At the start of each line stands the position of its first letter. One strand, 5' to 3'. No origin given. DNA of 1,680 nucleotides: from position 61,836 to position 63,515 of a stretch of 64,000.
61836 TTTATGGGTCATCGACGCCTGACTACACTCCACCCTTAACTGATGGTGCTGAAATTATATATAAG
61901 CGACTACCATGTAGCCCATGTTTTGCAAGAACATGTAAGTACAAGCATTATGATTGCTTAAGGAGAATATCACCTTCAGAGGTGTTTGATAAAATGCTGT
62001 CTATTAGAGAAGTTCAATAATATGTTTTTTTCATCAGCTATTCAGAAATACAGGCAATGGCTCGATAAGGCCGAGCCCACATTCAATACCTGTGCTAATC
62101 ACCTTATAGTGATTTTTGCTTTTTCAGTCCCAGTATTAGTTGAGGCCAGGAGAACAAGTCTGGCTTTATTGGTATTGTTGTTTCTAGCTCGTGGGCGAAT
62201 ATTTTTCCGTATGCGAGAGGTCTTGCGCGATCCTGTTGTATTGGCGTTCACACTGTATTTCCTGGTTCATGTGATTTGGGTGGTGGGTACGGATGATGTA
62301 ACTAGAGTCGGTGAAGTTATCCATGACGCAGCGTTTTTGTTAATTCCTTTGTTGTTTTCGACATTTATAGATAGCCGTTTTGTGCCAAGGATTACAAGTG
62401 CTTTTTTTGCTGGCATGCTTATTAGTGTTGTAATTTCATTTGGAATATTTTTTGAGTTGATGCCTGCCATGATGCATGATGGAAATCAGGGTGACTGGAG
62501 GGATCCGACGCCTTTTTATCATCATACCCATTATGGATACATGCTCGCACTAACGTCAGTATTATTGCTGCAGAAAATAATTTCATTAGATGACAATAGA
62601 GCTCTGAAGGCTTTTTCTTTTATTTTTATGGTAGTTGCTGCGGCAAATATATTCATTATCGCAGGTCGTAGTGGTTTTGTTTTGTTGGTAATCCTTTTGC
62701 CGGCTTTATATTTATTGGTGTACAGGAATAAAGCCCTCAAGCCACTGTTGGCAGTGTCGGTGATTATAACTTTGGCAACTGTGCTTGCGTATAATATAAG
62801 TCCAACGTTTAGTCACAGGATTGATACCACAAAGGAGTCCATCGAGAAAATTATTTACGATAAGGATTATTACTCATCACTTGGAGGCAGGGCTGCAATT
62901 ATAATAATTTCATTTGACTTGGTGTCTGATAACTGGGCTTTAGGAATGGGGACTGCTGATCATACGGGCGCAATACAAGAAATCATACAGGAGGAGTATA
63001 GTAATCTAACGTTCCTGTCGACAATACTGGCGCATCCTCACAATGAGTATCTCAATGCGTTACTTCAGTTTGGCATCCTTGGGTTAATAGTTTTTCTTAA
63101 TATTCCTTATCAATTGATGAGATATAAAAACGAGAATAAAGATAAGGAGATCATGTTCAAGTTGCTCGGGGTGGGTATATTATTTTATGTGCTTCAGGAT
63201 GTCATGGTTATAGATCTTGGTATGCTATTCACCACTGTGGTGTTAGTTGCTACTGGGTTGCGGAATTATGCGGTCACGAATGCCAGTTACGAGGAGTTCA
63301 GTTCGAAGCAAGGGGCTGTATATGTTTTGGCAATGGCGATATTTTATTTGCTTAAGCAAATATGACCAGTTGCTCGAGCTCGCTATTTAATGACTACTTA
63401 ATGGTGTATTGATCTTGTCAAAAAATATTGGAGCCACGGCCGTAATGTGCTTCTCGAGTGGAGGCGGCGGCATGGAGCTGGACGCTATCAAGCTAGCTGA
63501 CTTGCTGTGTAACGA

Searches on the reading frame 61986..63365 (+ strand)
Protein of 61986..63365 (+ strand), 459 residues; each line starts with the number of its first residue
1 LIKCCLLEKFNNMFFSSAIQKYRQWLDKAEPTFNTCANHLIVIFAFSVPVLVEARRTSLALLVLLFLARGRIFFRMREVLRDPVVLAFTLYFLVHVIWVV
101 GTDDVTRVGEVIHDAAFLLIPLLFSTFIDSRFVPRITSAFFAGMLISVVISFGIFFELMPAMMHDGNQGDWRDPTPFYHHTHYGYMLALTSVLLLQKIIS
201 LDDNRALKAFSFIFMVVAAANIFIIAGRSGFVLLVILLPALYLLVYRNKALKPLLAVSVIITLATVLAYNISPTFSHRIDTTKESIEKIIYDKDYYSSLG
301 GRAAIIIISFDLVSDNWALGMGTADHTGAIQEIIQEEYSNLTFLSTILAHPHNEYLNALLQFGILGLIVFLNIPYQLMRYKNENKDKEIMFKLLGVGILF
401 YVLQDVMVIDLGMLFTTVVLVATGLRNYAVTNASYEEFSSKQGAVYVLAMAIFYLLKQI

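Call 37: search_protein_families(library=pfam, max_evalue=0.00001, proteins=[window:61986-63365:+])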
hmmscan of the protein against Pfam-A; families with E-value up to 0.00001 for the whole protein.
window:61986-63365:+ (459 aa): 1 family
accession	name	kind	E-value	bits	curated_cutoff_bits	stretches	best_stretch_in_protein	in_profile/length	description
PF04932.20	Wzy_C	-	1.1e-18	67.9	31.7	1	214-371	2-149/149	O-Antigen ligase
